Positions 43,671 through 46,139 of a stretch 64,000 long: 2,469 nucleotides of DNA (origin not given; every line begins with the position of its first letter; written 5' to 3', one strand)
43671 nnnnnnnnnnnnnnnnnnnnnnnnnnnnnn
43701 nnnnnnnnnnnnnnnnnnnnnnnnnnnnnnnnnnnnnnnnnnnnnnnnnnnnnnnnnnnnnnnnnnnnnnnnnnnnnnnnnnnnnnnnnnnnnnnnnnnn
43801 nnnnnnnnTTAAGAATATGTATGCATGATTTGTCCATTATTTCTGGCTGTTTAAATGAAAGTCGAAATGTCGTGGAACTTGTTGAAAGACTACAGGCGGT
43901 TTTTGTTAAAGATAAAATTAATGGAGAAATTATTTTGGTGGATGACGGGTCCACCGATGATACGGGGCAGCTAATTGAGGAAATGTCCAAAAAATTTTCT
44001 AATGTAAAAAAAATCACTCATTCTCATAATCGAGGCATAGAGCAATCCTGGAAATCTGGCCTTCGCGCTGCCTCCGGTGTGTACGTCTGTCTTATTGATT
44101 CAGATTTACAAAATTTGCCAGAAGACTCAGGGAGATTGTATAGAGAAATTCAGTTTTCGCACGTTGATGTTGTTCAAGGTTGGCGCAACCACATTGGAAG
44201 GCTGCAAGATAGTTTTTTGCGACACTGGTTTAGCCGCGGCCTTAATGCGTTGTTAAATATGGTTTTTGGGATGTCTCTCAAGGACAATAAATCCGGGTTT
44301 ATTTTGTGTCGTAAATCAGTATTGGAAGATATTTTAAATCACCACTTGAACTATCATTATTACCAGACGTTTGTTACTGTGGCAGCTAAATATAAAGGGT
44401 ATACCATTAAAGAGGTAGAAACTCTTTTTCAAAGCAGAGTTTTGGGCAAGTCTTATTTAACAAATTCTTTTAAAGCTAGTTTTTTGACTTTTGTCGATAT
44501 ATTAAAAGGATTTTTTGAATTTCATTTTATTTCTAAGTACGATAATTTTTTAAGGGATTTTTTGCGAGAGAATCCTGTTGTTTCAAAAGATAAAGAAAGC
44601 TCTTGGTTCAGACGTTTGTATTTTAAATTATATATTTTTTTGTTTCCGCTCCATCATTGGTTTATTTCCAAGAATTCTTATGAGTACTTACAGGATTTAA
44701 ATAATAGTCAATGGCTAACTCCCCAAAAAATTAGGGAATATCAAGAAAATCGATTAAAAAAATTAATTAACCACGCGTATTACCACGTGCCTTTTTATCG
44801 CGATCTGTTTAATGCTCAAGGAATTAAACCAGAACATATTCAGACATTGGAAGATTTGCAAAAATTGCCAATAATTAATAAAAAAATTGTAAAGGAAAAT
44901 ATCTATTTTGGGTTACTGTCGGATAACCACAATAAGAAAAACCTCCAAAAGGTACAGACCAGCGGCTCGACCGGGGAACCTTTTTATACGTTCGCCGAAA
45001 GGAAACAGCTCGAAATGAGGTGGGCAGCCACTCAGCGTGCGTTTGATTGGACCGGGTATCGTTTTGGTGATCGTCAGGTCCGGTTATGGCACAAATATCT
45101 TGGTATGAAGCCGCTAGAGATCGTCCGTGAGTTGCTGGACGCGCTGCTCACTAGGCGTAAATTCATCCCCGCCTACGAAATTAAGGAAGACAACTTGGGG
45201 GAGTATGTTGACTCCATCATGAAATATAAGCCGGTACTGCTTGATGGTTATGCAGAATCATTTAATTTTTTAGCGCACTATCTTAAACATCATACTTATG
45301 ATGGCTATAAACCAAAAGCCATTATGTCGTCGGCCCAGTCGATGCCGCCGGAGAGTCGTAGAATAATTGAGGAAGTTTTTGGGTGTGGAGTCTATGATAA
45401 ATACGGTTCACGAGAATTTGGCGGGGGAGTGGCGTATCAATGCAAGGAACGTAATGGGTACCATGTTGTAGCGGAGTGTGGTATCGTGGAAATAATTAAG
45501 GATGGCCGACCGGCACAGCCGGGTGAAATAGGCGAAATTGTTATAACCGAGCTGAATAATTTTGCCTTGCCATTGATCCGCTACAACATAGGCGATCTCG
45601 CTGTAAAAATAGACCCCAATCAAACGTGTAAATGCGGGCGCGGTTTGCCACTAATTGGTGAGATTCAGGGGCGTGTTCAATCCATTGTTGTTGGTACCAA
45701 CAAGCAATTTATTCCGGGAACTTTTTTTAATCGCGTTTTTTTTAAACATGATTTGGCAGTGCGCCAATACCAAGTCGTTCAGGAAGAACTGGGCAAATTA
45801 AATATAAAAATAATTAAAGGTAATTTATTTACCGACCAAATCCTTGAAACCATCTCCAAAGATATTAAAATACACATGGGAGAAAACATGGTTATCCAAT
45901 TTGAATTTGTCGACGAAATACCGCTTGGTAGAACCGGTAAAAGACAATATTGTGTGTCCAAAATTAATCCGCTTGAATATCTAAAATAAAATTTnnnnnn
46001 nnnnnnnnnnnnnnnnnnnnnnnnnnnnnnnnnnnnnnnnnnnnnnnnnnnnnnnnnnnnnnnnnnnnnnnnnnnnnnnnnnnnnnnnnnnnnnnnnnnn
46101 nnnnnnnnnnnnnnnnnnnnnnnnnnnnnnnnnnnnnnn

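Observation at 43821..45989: GT2 glycosyltransferase fused to a PaaK/CapK-type adenylate-forming ligase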

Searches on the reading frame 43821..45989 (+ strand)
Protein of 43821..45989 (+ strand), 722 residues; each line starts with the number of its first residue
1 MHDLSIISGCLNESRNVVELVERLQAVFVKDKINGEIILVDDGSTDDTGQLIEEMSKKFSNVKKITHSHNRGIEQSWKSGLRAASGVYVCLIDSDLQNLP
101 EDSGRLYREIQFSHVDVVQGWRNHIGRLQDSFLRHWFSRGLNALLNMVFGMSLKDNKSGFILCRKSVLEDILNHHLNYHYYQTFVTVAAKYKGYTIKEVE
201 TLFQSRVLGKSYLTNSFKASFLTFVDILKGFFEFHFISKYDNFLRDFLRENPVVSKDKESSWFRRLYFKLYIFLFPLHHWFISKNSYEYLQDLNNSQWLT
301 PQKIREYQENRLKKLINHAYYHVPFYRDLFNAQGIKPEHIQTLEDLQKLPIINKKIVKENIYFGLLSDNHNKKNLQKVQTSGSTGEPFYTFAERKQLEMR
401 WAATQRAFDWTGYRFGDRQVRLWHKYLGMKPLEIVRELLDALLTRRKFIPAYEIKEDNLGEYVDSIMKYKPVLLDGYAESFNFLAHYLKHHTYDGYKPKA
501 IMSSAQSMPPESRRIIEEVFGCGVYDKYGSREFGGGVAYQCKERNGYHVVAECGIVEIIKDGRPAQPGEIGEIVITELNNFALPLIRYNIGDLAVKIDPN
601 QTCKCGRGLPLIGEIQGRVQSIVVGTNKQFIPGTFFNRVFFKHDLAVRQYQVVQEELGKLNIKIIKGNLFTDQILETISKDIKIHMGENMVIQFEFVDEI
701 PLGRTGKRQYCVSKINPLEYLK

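Call 3: search_protein_families(library=pfam, proteins=[window:43821-45989:+], max_evalue=0.01)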
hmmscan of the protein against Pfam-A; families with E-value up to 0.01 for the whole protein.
window:43821-45989:+ (722 aa): 2 families
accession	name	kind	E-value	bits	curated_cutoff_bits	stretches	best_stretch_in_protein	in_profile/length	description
PF00535.33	Glycos_transf_2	-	1.6e-26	93.6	23.3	1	5-171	1-167/168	Glycosyl transferase family 2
PF00501.34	AMP-binding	-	1.4e-05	24.5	29.9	1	460-577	246-376/384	AMP-binding enzyme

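Call 4: search_protein_families(library=ncbifam, proteins=[window:43821-45989:+], max_evalue=0.01)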
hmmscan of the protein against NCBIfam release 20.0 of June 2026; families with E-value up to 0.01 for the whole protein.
window:43821-45989:+ (722 aa): 24 families
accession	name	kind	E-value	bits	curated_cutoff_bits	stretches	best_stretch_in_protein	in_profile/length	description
NF045666.1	DVU1553_fam_AMP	equivalog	1.4e-46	159.1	300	1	279-619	5-331/331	DVU_1553 family AMP-dependent CoA ligase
NF041878.1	paak_haloarch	equivalog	6.9e-34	117.1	700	2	500-686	204-393/427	phenylacetate--CoA ligase PaaK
NF053551.1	FlxY_rubin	equivalog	3.4e-33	115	520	2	516-693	222-398/424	flexirubin biosynthesis putative acyl-CoA ligase FlxY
TIGR02155.1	PA_CoA_ligase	equivalog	4.3e-31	107.9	646.3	2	302-414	6-117/422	phenylacetate--CoA ligase PaaK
TIGR03335.1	F390_ftsA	equivalog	1.5e-24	86.5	458.7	1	308-609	18-320/445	coenzyme F390 synthetase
NF007986.1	PRK10714.1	equivalog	9.5e-20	70.8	529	1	3-212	7-209/316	undecaprenyl-phosphate 4-deoxy-4-formamido-L-arabinose transferase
NF047588.1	GlcsyltransPgfSStrep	equivalog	2.2e-18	66.5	500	1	4-213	3-205/308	glycosyltransferase PgfS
NF041217.1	BagE_FevW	exception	2.1e-13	50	800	1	500-619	196-311/424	bagremycin/ferroverdin synthetase BagE/FevW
TIGR03937.1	PgaC_IcaA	equivalog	4.4e-13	49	422.3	1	3-95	46-135/407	poly-beta-1,6-N-acetyl-D-glucosamine synthase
NF007482.0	PRK10073.1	equivalog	1.1e-12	47.6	423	1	3-120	7-120/334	glycosyltransferase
TIGR02304.1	aden_form_hyp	equivalog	1.2e-12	47.5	251.9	1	459-697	176-409/430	F390 synthetase-related protein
NF047683.1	TeichurnBiosyTuaG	equivalog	5.5e-10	39.3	400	1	4-112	8-110/252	teichuronic acid biosynthesis protein TuaG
NF038302.1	EPS_HpsE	equivalog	4.2e-09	35.8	300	1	3-101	2-100/307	hormogonium polysaccharide biosynthesis glycosyltransferase HpsE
TIGR04182.1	glyco_TIGR04182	equivalog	1.6e-08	34.3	325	1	5-210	3-197/293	S-layer glycoprotein N-glycosyltransferase AglJ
NF041875.1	EPS_EpsD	equivalog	4.3e-08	32.9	370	1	34-100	30-94/325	exopolysaccharide biosynthesis glycosyltransferase EpsD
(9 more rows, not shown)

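Call 9: find_homologous_proteins(query=window:43821-45989:+, max_evalue=1e-10)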
Query window:43821-45989:+ (722 aa): 1653 proteins with E <= 1e-10 among 8000 candidates; the best 120 are listed.
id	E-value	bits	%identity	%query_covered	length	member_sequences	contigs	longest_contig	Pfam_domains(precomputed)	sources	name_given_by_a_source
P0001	0.0e+0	1675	100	100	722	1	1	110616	PF27533.1,PF00501.35,PF00535.33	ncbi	-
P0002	0.0e+0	1376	80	100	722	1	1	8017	PF27533.1,PF00535.33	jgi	-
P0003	0.0e+0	1234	71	99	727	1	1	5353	PF27533.1,PF00535.33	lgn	-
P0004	0.0e+0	1230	71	100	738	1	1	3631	PF27533.1,PF00535.33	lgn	-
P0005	0.0e+0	1152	67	100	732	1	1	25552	PF10111.15,PF27533.1,PF00535.33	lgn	-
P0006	0.0e+0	1146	67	100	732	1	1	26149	PF27533.1,PF00535.33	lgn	-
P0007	0.0e+0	1117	65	99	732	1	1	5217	PF27533.1,PF00535.33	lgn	-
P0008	0.0e+0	1115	65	99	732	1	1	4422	PF27533.1,PF00535.33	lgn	-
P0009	0.0e+0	1115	65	100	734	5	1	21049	PF27533.1,PF00535.33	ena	-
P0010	0.0e+0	1114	66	99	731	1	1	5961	PF27533.1,PF00535.33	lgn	-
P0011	0.0e+0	1110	64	100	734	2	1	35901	PF27533.1,PF00535.33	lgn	-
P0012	0.0e+0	1108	65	100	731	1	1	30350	PF27533.1,PF00535.33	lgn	-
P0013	0.0e+0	1105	64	100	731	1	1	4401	PF27533.1,PF00535.33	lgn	-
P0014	0.0e+0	1076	64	99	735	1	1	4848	PF27533.1,PF00535.33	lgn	-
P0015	0.0e+0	1067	64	99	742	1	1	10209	PF27533.1,PF00535.33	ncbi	-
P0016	0.0e+0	1052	61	99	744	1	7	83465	PF27533.1,PF00535.33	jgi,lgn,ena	-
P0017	0.0e+0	1052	63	100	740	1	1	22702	PF27533.1,PF00535.33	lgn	-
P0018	0.0e+0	1041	61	99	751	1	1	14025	PF27533.1,PF00535.33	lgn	-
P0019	2.6e-298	1010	58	100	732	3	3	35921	PF13641.13,PF27533.1,PF00501.35,PF00535.33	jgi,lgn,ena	-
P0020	6.0e-298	1008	57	99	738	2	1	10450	PF13641.13,PF27533.1,PF00501.35,PF00535.33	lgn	-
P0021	6.6e-297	1005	59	100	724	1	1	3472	PF27533.1,PF00535.33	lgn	-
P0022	9.5e-297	1005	59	99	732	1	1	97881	PF27533.1,PF00535.33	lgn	-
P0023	1.1e-296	1004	59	99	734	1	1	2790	PF27533.1,PF00535.33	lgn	-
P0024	1.7e-296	1004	59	100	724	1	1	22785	PF27533.1,PF00535.33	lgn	-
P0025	2.6e-296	1003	59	99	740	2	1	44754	PF13641.13,PF27533.1,PF00535.33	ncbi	ncbi:MAG: glycosyltransferase [Candidatus Buchananbacteria bacterium]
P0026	2.3e-295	1000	57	99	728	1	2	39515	PF27533.1,PF00501.35,PF00535.33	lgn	-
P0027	7.9e-293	992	57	100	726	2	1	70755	PF10111.15,PF27533.1,PF00535.33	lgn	-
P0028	1.0e-292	991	59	100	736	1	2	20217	PF13641.13,PF27533.1,PF00535.33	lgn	-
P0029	2.6e-292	990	58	99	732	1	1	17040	PF27533.1,PF00501.35,PF00535.33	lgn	-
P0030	1.2e-290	984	56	99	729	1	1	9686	PF27533.1,PF00501.35,PF00535.33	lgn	-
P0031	1.3e-290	984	56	100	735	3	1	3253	PF27533.1,PF00501.35,PF00535.33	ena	-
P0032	3.9e-290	983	58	100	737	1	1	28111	PF13641.13,PF27533.1,PF00535.33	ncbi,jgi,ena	ncbi:MAG: glycosyltransferase [Patescibacteria group bacterium]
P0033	1.0e-289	981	57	99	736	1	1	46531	PF27533.1,PF00535.33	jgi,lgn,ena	-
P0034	4.5e-289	979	57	99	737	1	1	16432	PF27533.1,PF00501.35,PF00535.33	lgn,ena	-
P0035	2.6e-288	977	57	99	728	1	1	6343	PF13641.13,PF27533.1,PF00501.35,PF00535.33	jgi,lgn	jgi:phenylacetate-CoA ligase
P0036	2.9e-287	973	55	99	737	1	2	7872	PF27533.1,PF00501.35,PF00535.33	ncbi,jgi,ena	-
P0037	3.8e-286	969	57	99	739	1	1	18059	PF13641.13,PF27533.1,PF00535.33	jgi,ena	-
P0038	4.5e-286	969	55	100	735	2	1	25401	PF27533.1,PF00501.35,PF00535.33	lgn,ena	-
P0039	5.2e-285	966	55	100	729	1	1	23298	PF10111.15,PF27533.1,PF00535.33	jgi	jgi:phenylacetate-CoA ligase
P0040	6.0e-285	966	55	99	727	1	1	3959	PF27533.1,PF00535.33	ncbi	-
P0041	6.9e-285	965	56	100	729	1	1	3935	PF27533.1,PF00535.33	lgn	-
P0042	4.8e-283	959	55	99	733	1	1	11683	PF27533.1,PF00501.35,PF00535.33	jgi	jgi:phenylacetate-CoA ligase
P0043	1.1e-282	958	56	99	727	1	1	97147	PF27533.1,PF00501.35,PF00535.33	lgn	-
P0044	1.2e-282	958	56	100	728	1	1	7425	PF10111.15,PF27533.1,PF00535.33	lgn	-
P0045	3.0e-282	957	54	100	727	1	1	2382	PF27533.1,PF00535.33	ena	-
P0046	1.6e-281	954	57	99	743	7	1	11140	PF27533.1,PF00535.33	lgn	-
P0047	9.5e-280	948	55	99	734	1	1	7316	PF27533.1,PF00501.35,PF00535.33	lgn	-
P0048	2.4e-279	947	55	99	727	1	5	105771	PF27533.1,PF00501.35,PF00535.33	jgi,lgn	jgi:phenylacetate-CoA ligase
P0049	3.7e-279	946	58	99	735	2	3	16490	PF13641.13,PF27533.1,PF00535.33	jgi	jgi:phenylacetate-CoA ligase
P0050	8.0e-279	945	56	99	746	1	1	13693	PF27533.1,PF00501.35,PF00535.33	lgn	-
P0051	4.6e-278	943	55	99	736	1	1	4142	PF27533.1,PF00501.35,PF00535.33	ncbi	-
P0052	4.8e-278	943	55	99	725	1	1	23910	PF27533.1,PF00501.35,PF00535.33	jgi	jgi:phenylacetate-CoA ligase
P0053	8.8e-278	942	55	99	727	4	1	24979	PF27533.1,PF00501.35,PF00535.33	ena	-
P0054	1.4e-277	941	57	100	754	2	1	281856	PF27533.1,PF00501.35,PF00535.33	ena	-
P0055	1.8e-276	937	53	100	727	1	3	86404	PF27533.1,PF00535.33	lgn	-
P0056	4.3e-276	936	55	99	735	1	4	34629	PF27533.1,PF00535.33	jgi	-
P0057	2.6e-275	934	53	99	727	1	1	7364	PF13641.13,PF27533.1,PF00501.35,PF00535.33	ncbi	-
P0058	4.1e-275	933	54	100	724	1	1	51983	PF13641.13,PF27533.1,PF00501.35,PF00535.33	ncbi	-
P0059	1.2e-274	932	55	100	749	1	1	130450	PF27533.1,PF00535.33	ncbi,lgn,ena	-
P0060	3.7e-272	923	56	99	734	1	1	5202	PF27533.1,PF00535.33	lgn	-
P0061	2.2e-271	921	54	99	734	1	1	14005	PF13641.13,PF27533.1,PF00535.33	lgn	-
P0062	4.1e-269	913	53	99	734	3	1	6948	PF27533.1,PF00535.33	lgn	-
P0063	4.7e-269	913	55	99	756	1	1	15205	PF27533.1,PF00535.33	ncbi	-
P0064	1.2e-268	912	54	99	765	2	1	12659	PF13641.13,PF27533.1,PF00501.35,PF00535.33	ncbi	-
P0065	2.2e-268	911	53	99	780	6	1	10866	PF27533.1,PF00535.33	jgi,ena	-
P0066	2.4e-268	911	55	99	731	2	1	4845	PF10111.15,PF13641.13,PF27533.1,PF00535.33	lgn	-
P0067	2.5e-268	911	55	99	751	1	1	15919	PF10111.15,PF27533.1,PF00535.33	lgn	-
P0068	6.2e-268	909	55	99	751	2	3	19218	PF10111.15,PF13641.13,PF27533.1,PF00535.33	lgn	-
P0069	1.5e-267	908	54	99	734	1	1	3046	PF27533.1,PF00535.33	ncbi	-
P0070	1.6e-267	908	53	99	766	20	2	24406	PF27533.1,PF00535.33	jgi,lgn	jgi:phenylacetate-CoA ligase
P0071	3.5e-267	907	54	99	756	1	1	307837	PF13641.13,PF27533.1,PF00535.33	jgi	-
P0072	1.0e-266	905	81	65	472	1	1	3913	PF27533.1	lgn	-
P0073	9.0e-266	902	53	99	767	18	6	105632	PF27533.1,PF00501.35,PF00535.33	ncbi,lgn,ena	-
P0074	1.4e-265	901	54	100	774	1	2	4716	PF27533.1,PF00535.33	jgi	jgi:phenylacetate-CoA ligase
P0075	3.0e-265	900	54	99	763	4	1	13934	PF13641.13,PF27533.1,PF00535.33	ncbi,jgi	jgi:phenylacetate-CoA ligase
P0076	3.0e-265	900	54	99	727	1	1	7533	PF27533.1,PF00501.35,PF00535.33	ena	-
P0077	7.5e-265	899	53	99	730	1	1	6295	PF27533.1,PF00535.33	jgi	-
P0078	1.0e-263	895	54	99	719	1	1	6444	PF10111.15,PF13641.13,PF27533.1,PF00535.33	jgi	jgi:phenylacetate-CoA ligase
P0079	3.3e-263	894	53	99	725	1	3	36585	PF10111.15,PF13641.13,PF27533.1,PF00535.33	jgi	jgi:phenylacetate-CoA ligase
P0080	5.9e-263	893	54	99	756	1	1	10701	PF27533.1,PF00535.33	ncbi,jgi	jgi:phenylacetate-CoA ligase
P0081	8.1e-263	892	53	100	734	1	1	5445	PF27533.1,PF00535.33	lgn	-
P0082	1.0e-262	892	54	99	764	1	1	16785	PF13641.13,PF27533.1,PF00535.33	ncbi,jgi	jgi:phenylacetate-CoA ligase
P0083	5.1e-262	890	54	99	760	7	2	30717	PF13641.13,PF27533.1,PF00535.33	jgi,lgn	jgi:phenylacetate-CoA ligase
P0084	1.9e-261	888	53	99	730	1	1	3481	PF27533.1,PF00535.33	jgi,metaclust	metaclust:\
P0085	2.2e-261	888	53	99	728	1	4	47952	PF27533.1,PF00535.33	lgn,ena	-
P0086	2.7e-261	887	52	100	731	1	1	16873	PF27533.1,PF00535.33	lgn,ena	-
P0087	3.3e-261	887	52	100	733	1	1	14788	PF27533.1,PF00535.33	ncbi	-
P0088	3.9e-261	887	53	99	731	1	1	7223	PF27533.1,PF00535.33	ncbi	-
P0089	5.7e-261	886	54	99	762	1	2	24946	PF13641.13,PF27533.1,PF00535.33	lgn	-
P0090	1.0e-260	885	53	99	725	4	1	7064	PF27533.1,PF00535.33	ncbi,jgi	jgi:phenylacetate-CoA ligase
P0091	2.0e-260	884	54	99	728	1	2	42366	PF27533.1,PF00535.33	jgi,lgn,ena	-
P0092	2.4e-260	884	54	99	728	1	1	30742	PF27533.1,PF00535.33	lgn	-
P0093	3.6e-260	884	54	99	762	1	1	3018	PF13641.13,PF27533.1,PF00535.33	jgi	jgi:phenylacetate-CoA ligase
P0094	4.8e-260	883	51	100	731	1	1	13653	PF27533.1,PF00535.33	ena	-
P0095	7.0e-260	883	53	99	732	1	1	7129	PF13641.13,PF27533.1,PF00535.33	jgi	jgi:phenylacetate-CoA ligase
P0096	9.8e-260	882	52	99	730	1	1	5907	PF27533.1,PF00535.33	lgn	-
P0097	1.0e-259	882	53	99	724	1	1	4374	PF10111.15,PF27533.1,PF00535.33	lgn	-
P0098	1.1e-259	882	53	99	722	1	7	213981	PF13641.13,PF27533.1,PF00535.33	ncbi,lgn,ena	-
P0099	2.0e-259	881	54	96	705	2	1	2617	PF27533.1,PF00535.33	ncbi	ncbi:MAG: glycosyltransferase, partial [Patescibacteria group bacterium]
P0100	2.1e-259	881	54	99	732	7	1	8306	PF27533.1,PF00535.33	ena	-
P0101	2.9e-259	881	53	99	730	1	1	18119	PF27533.1,PF00535.33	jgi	jgi:phenylacetate-CoA ligase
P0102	5.7e-259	880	52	99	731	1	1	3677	PF27533.1,PF00535.33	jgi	jgi:phenylacetate-CoA ligase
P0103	1.3e-258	878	52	99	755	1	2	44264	PF00535.33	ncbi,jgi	jgi:phenylacetate-CoA ligase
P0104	4.0e-258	877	53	99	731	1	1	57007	PF27533.1,PF00535.33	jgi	jgi:phenylacetate-CoA ligase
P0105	4.3e-258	877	53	99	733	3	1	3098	PF27533.1,PF00501.35,PF00535.33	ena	-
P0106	5.7e-258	876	54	99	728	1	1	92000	PF27533.1,PF00535.33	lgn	-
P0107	2.1e-257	874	52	99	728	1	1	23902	PF27533.1,PF00535.33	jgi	jgi:phenylacetate-CoA ligase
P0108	1.2e-256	872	53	99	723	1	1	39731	PF10111.15,PF27533.1,PF00535.33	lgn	-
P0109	1.6e-256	871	52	99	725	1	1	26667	PF10111.15,PF13641.13,PF27533.1,PF00535.33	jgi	jgi:phenylacetate-CoA ligase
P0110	1.8e-256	871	53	99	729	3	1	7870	PF27533.1,PF00535.33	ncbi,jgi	jgi:phenylacetate-CoA ligase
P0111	1.8e-256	871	51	99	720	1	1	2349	PF13641.13,PF27533.1,PF00535.33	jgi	-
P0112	2.3e-256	871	53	99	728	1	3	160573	PF27533.1,PF00535.33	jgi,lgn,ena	-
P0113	2.7e-256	871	52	99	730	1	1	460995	PF13641.13,PF27533.1,PF00535.33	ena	-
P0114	3.3e-256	870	52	99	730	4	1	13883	PF13641.13,PF27533.1,PF00535.33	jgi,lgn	-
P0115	3.8e-256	870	53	99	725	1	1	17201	PF27533.1,PF00535.33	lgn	-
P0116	4.6e-256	870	52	99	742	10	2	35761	PF13641.13,PF27533.1,PF00501.35,PF00535.33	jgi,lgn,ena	jgi:phenylacetate-CoA ligase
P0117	1.9e-255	868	51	100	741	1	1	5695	PF27533.1,PF00535.33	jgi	-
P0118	1.9e-255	868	52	99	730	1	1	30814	PF27533.1,PF00535.33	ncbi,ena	-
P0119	2.7e-255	867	52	99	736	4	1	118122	PF27533.1,PF00535.33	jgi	-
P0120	3.2e-255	867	53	99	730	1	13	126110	PF13641.13,PF27533.1,PF00535.33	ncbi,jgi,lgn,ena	jgi:phenylacetate-coenzyme A ligase PaaK-like adenylate-forming protein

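Call 16: find_encoding_contigs(protein=P0054, flank=10000, max_places=2)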
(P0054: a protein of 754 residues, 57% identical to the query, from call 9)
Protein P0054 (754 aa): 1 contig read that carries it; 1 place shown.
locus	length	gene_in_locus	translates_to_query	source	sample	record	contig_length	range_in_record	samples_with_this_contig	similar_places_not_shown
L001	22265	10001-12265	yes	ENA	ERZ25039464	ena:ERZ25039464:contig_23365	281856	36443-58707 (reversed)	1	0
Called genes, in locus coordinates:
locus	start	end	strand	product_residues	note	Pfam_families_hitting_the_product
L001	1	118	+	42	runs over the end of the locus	-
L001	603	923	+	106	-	-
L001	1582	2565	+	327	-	-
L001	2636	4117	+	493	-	-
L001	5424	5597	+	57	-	PF22483:Mu-transpos_C_2 (weak)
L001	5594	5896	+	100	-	-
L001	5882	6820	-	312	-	PF00149:Metallophos, PF12850:Metallophos_2 (weak)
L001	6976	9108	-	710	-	-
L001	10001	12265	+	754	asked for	PF00535:Glycos_transf_2, PF00501:AMP-binding (weak), PF27533:CapK_C (weak)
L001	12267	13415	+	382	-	PF13522:GATase_6, PF13537:GATase_7, PF00733:Asn_synthase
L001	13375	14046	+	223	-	PF00733:Asn_synthase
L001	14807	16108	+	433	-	PF01041:DegT_DnrJ_EryC1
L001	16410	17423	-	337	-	PF05598:DUF772, PF01609:DDE_Tnp_1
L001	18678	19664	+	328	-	PF01209:Ubie_methyltran, PF08003:Methyltransf_9 (weak), PF13489:Methyltransf_23, PF08241:Methyltransf_11, PF08242:Methyltransf_12, PF13649:Methyltransf_25, PF13847:Methyltransf_31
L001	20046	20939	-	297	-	PF01073:3Beta_HSD (faint), PF01370:Epimerase, PF04321:RmlD_sub_bind (faint), PF07993:NAD_binding_4 (faint), PF16363:GDP_Man_Dehyd (weak), PF13460:NAD_binding_10 (weak)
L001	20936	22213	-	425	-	PF04055:Radical_SAM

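Call 17: find_encoding_contigs(protein=P0113, flank=8000, max_places=1)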
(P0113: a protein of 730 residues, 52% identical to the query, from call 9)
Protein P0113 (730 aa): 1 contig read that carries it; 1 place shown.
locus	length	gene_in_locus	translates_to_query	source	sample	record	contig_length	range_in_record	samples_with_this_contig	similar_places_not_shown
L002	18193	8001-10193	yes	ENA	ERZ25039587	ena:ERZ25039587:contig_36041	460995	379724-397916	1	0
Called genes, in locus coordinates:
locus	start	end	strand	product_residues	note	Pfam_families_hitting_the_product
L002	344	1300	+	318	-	PF00685:Sulfotransfer_1, PF13469:Sulfotransfer_3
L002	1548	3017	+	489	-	PF04230:PS_pyruv_trans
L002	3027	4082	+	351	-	PF00535:Glycos_transf_2, PF13641:Glyco_tranf_2_3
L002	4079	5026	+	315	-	PF00535:Glycos_transf_2, PF10111:Glyco_tranf_2_2 (faint), PF13641:Glyco_tranf_2_3, PF13506:Glyco_transf_21 (weak)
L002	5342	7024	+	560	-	PF13231:PMT_2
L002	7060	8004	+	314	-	PF01073:3Beta_HSD, PF01370:Epimerase, PF02719:Polysacc_synt_2, PF04321:RmlD_sub_bind, PF05368:NmrA (weak), PF13460:NAD_binding_10 (weak), PF16363:GDP_Man_Dehyd, PF07993:NAD_binding_4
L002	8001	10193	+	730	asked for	PF00535:Glycos_transf_2, PF13641:Glyco_tranf_2_3 (weak), PF27533:CapK_C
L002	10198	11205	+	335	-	PF01073:3Beta_HSD, PF01370:Epimerase, PF02719:Polysacc_synt_2, PF04321:RmlD_sub_bind, PF07993:NAD_binding_4 (faint), PF16363:GDP_Man_Dehyd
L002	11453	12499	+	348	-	PF03706:LPG_synthase_TM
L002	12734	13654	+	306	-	PF09721:Exosortase_EpsH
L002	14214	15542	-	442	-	PF13204:Apiosidase, PF12904:Collagen_bind_2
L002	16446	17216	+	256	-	-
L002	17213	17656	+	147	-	-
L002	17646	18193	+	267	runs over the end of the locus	PF12705:PDDEXK_1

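Call 18: find_encoding_contigs(protein=P0071, flank=8000, max_places=1)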
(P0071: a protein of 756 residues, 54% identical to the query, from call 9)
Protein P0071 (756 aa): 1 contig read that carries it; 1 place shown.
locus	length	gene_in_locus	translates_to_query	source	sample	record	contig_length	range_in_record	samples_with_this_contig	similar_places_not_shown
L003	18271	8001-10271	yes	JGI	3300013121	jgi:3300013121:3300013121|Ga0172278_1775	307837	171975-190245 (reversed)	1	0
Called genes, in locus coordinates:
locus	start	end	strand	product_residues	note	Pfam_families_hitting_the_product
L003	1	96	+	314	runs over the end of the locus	-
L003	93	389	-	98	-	PF01381:HTH_3 (weak)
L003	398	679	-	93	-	PF05015:HigB-like_toxin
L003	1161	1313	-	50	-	-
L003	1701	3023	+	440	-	-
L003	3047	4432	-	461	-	PF00535:Glycos_transf_2, PF13641:Glyco_tranf_2_3 (faint), PF13632:Glyco_trans_2_3 (weak)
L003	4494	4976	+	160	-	-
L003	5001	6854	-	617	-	-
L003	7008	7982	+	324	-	PF01073:3Beta_HSD, PF01370:Epimerase, PF02719:Polysacc_synt_2, PF04321:RmlD_sub_bind, PF05368:NmrA (weak), PF07993:NAD_binding_4 (faint), PF16363:GDP_Man_Dehyd, PF13460:NAD_binding_10 (weak)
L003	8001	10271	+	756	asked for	PF00535:Glycos_transf_2, PF13641:Glyco_tranf_2_3 (weak), PF27533:CapK_C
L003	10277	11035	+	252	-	PF02353:CMAS, PF05401:NodS, PF13489:Methyltransf_23, PF13847:Methyltransf_31, PF08241:Methyltransf_11, PF08242:Methyltransf_12, PF13649:Methyltransf_25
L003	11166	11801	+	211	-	PF13847:Methyltransf_31 (weak), PF13649:Methyltransf_25 (weak), PF08241:Methyltransf_11 (faint)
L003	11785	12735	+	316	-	PF08241:Methyltransf_11, PF08242:Methyltransf_12 (weak), PF13649:Methyltransf_25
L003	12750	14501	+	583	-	-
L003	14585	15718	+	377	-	PF13439:Glyco_transf_4 (weak), PF00534:Glycos_transf_1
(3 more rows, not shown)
